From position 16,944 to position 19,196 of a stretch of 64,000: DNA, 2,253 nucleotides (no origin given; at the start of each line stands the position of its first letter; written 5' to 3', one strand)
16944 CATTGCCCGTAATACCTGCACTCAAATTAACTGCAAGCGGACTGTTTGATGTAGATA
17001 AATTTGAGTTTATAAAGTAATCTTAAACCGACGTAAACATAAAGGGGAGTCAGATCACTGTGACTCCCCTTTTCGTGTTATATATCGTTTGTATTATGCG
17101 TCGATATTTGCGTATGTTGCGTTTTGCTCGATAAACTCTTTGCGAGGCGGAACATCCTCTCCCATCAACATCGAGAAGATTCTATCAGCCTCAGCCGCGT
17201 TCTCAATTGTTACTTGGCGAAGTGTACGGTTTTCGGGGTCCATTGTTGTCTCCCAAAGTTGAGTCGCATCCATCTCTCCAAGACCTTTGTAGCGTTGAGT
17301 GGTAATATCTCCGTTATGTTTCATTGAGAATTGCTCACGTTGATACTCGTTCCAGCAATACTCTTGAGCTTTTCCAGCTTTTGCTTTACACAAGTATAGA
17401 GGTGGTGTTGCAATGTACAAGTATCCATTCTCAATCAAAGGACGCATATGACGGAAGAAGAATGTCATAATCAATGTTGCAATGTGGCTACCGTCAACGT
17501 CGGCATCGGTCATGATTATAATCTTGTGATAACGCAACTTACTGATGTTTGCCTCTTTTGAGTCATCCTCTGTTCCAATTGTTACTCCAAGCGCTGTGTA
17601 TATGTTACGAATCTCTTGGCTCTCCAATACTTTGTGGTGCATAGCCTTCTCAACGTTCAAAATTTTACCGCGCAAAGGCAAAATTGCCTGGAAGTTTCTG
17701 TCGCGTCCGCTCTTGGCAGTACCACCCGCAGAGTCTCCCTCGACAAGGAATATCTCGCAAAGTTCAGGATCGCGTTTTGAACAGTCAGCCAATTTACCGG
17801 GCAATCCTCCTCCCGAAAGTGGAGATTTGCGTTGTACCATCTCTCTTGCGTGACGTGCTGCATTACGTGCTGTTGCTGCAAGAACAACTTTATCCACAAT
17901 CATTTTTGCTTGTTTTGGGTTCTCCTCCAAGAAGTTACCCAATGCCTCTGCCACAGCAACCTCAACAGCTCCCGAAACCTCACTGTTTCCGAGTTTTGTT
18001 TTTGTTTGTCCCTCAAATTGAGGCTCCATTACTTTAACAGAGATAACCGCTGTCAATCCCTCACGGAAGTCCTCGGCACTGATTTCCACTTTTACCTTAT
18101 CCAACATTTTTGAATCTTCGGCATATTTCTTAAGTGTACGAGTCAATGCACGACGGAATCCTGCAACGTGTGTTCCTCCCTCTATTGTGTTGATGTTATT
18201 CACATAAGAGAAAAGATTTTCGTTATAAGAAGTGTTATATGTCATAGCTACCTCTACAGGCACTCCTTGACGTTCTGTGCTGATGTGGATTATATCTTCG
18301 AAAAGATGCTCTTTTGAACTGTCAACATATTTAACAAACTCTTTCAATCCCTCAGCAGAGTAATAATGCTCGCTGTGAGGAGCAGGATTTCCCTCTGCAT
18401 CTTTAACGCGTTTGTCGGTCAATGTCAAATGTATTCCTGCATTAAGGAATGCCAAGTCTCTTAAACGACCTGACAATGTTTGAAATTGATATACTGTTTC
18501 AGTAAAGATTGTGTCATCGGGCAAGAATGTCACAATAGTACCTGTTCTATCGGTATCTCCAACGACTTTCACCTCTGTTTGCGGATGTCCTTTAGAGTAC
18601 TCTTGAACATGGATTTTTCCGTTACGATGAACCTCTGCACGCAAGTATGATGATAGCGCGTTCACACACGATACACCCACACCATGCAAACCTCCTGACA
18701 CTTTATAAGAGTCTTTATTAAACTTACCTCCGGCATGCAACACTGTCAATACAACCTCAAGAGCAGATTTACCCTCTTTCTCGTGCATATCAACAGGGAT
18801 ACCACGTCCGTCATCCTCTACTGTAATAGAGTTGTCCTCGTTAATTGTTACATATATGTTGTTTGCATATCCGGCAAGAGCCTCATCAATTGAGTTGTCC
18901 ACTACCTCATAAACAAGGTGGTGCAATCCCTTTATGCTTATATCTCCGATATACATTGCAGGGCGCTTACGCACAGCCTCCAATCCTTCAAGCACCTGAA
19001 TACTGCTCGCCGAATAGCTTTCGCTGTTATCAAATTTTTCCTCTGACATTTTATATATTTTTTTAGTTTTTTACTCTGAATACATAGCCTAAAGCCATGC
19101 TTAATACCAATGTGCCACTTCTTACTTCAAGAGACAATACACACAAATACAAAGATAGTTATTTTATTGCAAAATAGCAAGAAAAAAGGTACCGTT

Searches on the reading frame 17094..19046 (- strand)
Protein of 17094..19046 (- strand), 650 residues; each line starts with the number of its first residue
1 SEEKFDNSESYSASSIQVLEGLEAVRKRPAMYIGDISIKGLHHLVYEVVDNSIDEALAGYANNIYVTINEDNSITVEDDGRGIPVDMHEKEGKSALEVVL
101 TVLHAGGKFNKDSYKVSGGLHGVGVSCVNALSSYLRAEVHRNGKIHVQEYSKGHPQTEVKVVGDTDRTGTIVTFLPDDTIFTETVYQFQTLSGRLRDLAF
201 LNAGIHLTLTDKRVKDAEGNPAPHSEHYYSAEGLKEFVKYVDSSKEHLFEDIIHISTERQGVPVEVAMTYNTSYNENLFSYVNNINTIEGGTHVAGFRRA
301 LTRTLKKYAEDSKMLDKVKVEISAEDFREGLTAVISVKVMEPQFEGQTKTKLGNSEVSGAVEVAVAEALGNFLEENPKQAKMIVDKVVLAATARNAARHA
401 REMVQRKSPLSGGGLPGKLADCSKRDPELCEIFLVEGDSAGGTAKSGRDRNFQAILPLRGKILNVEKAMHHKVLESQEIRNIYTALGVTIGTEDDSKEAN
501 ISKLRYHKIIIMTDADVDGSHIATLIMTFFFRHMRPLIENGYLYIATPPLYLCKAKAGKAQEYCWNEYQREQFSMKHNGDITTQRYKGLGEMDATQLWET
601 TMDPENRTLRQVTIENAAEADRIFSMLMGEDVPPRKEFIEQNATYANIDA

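Call 15: search_protein_families(library=pfam, proteins=[window:17094-19046:-], max_evalue=0.00001)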
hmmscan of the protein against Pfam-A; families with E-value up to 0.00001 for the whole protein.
window:17094-19046:- (650 aa): 4 families
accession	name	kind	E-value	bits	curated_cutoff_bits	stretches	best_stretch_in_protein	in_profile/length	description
PF00204.31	DNA_gyraseB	-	6.3e-61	205.3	27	1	233-402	1-172/173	DNA gyrase B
PF00986.26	DNA_gyraseB_C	-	5e-30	103.9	29.8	1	580-640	3-63/63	DNA gyrase B subunit, carboxyl terminus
PF01751.28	Toprim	-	2.1e-19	69.9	23.1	1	431-546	1-94/96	Toprim domain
PF02518.31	HATPase_c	-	1.9e-17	64.2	26.4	1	39-177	4-108/111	Histidine kinase-, DNA gyrase B-, and HSP90-like ATPase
